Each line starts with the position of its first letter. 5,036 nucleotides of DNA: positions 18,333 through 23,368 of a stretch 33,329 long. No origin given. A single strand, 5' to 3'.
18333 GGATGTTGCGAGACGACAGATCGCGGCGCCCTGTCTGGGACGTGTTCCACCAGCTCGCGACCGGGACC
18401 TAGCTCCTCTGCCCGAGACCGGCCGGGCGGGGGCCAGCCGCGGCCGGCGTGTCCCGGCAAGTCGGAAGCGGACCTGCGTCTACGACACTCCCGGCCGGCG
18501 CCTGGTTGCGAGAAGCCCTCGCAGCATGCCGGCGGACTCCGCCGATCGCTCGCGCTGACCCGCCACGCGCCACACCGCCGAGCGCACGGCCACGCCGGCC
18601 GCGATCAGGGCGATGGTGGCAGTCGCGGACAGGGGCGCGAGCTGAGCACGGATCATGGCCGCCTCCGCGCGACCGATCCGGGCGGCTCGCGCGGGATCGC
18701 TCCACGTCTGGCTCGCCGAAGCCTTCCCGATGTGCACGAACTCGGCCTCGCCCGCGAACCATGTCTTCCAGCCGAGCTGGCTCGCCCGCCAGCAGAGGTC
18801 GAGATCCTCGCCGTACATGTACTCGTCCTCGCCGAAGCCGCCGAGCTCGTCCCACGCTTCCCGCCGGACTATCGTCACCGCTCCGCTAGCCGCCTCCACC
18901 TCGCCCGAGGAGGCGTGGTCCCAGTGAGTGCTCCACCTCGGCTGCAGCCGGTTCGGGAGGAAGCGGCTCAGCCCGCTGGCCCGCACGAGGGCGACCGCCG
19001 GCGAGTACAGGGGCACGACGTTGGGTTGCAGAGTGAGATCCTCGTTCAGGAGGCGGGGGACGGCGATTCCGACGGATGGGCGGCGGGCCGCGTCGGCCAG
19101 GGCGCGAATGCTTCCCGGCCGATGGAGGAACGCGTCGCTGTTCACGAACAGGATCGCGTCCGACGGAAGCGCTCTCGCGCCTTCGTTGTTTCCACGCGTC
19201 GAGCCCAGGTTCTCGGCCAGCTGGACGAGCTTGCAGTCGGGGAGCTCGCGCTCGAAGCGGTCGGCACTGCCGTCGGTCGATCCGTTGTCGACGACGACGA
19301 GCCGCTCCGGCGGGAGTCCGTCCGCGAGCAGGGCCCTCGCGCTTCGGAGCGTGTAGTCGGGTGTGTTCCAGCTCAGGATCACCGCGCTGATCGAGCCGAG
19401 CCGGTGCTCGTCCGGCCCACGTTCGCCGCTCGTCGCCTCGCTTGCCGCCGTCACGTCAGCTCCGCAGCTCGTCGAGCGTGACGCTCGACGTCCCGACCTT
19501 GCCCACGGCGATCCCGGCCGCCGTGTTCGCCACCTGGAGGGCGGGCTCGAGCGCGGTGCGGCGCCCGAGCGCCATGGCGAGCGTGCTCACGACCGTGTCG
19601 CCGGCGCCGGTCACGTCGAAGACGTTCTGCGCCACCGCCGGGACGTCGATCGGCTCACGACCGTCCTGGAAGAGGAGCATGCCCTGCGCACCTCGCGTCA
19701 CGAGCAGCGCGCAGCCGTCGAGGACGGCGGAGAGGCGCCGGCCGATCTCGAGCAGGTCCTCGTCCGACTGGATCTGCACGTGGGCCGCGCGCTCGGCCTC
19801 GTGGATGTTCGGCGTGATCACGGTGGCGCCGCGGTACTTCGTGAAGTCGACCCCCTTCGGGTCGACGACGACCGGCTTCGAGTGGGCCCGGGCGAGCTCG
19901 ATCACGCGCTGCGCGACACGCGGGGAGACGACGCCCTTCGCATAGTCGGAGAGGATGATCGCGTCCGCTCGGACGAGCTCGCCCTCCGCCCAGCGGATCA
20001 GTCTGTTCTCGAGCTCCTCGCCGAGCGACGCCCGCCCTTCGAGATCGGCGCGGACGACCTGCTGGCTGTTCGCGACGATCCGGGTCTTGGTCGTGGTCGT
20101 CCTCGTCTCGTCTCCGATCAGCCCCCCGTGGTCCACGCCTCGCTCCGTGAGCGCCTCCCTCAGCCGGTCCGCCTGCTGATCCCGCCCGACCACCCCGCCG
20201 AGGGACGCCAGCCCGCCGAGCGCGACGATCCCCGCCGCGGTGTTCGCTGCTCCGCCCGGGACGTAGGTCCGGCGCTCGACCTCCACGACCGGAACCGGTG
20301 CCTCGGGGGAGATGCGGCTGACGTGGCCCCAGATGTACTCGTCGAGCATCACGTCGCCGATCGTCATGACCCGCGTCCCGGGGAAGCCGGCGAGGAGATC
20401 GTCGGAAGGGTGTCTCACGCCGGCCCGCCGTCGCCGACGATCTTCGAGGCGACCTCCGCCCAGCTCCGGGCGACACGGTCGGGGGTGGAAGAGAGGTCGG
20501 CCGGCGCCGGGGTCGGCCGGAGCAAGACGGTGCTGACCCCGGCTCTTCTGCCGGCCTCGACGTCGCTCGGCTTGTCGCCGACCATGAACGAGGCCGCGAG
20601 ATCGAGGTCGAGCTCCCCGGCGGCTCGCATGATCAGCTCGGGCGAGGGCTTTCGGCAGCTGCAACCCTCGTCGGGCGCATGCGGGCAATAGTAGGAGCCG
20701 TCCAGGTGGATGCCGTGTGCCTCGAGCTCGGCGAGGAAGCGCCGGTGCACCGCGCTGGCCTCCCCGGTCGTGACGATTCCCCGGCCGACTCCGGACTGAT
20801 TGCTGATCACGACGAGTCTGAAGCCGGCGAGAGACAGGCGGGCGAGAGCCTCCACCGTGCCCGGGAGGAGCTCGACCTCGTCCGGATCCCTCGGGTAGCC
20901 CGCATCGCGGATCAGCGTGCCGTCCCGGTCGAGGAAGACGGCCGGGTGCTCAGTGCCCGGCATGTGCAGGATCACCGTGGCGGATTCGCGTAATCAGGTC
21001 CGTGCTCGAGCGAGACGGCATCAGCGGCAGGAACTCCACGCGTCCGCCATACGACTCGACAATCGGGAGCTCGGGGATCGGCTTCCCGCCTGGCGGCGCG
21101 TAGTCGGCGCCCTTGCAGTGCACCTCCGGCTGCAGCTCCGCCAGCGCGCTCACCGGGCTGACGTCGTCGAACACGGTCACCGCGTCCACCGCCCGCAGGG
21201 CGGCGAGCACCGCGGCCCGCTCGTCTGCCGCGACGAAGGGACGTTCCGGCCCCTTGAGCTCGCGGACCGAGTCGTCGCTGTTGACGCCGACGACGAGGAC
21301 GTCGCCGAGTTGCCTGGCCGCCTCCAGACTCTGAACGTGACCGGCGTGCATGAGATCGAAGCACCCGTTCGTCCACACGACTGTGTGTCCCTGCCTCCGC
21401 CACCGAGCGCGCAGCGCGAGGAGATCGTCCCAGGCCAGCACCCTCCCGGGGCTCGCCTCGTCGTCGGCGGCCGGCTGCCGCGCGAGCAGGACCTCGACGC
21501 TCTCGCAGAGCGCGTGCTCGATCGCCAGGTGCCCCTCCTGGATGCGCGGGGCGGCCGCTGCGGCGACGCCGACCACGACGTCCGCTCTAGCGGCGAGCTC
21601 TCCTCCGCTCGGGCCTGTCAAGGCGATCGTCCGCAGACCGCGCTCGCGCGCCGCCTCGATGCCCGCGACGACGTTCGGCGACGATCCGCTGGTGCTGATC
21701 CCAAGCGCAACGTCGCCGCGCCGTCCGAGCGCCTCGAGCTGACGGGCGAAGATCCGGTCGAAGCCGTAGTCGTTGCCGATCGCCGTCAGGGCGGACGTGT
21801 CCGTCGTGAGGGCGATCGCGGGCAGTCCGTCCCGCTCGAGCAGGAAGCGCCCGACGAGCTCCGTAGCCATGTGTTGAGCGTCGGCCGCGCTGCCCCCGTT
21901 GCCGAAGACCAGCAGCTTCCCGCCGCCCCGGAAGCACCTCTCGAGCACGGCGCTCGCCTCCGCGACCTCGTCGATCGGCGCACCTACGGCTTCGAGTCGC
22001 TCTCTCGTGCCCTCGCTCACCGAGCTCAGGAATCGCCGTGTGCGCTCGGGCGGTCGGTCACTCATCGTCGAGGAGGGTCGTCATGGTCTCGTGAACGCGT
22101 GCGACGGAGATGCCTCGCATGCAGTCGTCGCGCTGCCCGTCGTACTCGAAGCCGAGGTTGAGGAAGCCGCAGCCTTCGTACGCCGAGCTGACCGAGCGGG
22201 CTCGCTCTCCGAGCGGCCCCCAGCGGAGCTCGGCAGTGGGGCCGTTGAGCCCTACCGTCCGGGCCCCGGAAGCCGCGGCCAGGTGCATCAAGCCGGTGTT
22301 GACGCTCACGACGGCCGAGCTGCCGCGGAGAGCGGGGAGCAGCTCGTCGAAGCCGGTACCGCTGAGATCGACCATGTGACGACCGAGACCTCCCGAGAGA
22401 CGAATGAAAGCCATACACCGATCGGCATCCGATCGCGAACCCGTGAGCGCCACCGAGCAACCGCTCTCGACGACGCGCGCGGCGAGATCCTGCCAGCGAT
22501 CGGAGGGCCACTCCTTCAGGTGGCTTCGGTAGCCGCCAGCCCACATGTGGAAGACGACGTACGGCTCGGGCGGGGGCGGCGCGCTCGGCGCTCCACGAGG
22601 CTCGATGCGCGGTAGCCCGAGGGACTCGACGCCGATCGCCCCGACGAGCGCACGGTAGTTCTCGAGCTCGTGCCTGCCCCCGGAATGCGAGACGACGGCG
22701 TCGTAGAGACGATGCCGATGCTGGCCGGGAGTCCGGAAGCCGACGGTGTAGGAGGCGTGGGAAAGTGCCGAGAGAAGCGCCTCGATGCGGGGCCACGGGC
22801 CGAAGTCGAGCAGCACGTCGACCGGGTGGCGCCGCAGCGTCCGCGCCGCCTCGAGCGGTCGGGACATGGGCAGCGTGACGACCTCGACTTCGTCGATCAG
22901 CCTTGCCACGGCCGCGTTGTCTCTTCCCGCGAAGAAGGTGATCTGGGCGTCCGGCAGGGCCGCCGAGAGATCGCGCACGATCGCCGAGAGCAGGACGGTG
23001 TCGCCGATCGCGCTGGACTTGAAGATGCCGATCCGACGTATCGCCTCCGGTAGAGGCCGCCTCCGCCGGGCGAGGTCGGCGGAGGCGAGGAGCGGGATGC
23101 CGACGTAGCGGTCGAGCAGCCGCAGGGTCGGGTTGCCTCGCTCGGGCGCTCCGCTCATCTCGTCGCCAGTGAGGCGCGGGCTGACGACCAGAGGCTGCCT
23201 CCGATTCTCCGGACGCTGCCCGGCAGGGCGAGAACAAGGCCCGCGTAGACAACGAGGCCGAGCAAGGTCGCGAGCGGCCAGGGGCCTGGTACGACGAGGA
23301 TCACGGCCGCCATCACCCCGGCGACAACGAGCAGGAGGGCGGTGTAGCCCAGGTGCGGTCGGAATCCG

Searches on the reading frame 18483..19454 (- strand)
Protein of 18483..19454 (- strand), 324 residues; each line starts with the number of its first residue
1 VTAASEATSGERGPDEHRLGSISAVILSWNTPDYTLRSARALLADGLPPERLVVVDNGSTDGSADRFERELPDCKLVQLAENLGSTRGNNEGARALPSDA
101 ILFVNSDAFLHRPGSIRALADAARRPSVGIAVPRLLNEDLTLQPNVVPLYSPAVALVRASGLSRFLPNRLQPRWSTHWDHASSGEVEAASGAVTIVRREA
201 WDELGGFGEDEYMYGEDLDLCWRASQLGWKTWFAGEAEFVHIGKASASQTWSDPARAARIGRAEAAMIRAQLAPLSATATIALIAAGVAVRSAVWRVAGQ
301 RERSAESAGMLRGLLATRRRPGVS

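Call 6: search_protein_families(library=pfam, max_evalue=0.01, proteins=[window:18483-19454:-])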
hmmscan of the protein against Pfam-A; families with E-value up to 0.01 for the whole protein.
window:18483-19454:- (324 aa): 5 families
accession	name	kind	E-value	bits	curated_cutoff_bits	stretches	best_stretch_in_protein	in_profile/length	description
PF13641.12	Glyco_tranf_2_3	-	1.3e-15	58.5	27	1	22-242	3-212/230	Glycosyltransferase like family 2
PF00535.33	Glycos_transf_2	-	1.5e-12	48.2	23.3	1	23-135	1-115/168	Glycosyl transferase family 2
PF13632.12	Glyco_trans_2_3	-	1.1e-07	32.3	27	1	182-244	65-125/198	Glycosyl transferase family group 2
PF13704.12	Glyco_tranf_2_4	-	0.0024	18.8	27.5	1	50-114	20-88/98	Glycosyl transferase family 2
PF12804.13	NTP_transf_3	-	0.0044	17.7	27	1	50-139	40-127/160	MobA-like NTP transferase domain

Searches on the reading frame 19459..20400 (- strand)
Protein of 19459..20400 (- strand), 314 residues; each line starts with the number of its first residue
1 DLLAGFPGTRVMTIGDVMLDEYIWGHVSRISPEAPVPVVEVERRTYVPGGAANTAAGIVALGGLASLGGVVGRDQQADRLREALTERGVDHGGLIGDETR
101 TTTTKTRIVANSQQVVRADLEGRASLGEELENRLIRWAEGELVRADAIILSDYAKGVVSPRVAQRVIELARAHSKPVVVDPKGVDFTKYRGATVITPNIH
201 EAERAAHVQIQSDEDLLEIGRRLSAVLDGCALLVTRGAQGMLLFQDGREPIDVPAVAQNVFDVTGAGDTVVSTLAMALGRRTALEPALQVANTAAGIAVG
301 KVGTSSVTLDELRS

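Call 30: search_protein_families(library=pfam, max_evalue=0.001, proteins=[window:19459-20400:-])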
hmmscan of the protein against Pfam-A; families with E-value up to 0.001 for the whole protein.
window:19459-20400:- (314 aa): 3 families
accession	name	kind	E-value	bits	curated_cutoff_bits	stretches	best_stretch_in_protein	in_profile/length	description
PF00294.29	PfkB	-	7.1e-45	154.1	25.8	1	10-306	3-297/302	pfkB family carbohydrate kinase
PF08543.17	Phos_pyr_kin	-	4.3e-08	33.3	27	1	190-293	118-226/246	Phosphomethylpyrimidine kinase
PF01256.23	Carb_kinase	-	2.8e-06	27.4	27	1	161-282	79-203/242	NAD(P)H-hydrate dehydratase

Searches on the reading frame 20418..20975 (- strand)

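Call 30: search_protein_families(library=pfam, max_evalue=0.001, proteins=[window:20418-20975:-])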
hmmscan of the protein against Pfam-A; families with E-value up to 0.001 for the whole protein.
window:20418-20975:- (186 aa): 5 families
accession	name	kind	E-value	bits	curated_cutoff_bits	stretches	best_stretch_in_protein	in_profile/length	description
PF13242.12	Hydrolase_like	-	1.2e-12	48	22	1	107-171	2-71/75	HAD-hyrolase-like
PF00702.32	Hydrolase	-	3.9e-11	44.1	26.4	1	31-146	94-191/191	haloacid dehalogenase-like hydrolase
PF13419.12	HAD_2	-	4.3e-11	43.7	23.8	1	103-151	129-177/178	Haloacid dehalogenase-like hydrolase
PF08645.17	PNK3P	-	3.5e-05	24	22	1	15-135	5-126/161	Polynucleotide kinase 3 phosphatase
PF13344.12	Hydrolase_6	-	0.00023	21.6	27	1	13-63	1-42/101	Haloacid dehalogenase-like hydrolase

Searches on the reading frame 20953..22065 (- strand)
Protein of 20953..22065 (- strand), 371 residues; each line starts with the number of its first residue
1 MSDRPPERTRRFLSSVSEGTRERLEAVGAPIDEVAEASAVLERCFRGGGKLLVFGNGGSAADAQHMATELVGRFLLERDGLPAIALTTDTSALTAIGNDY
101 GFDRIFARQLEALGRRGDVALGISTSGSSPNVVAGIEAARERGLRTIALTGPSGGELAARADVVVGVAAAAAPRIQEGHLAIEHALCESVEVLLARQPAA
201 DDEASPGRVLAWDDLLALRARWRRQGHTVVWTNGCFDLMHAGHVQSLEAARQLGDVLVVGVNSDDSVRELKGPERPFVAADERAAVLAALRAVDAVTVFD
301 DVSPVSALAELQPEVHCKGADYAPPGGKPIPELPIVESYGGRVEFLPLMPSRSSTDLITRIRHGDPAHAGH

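Call 30: search_protein_families(library=pfam, max_evalue=0.001, proteins=[window:20953-22065:-])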
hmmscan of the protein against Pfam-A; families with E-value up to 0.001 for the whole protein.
window:20953-22065:- (371 aa): 3 families
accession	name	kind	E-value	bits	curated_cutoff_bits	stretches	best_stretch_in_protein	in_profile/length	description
PF13580.11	SIS_2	-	4.8e-29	101.6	27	1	28-151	15-138/138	SIS domain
PF01467.32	CTP_transf_like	-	5e-16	59.5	21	1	231-322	1-90/133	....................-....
PF01380.27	SIS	-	1.4e-07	31.8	25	1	114-171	51-108/131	SIS domain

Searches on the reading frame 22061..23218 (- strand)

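Call 32: search_protein_families(library=pfam, max_evalue=0.001, proteins=[window:22061-23218:-])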
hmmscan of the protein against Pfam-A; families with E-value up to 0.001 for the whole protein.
window:22061-23218:- (386 aa): 1 family
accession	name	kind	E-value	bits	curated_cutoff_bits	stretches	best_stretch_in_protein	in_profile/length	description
PF01075.23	Glyco_transf_9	-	1.6e-22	80.5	22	1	148-347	27-231/247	Glycosyltransferase family 9 (heptosyltransferase)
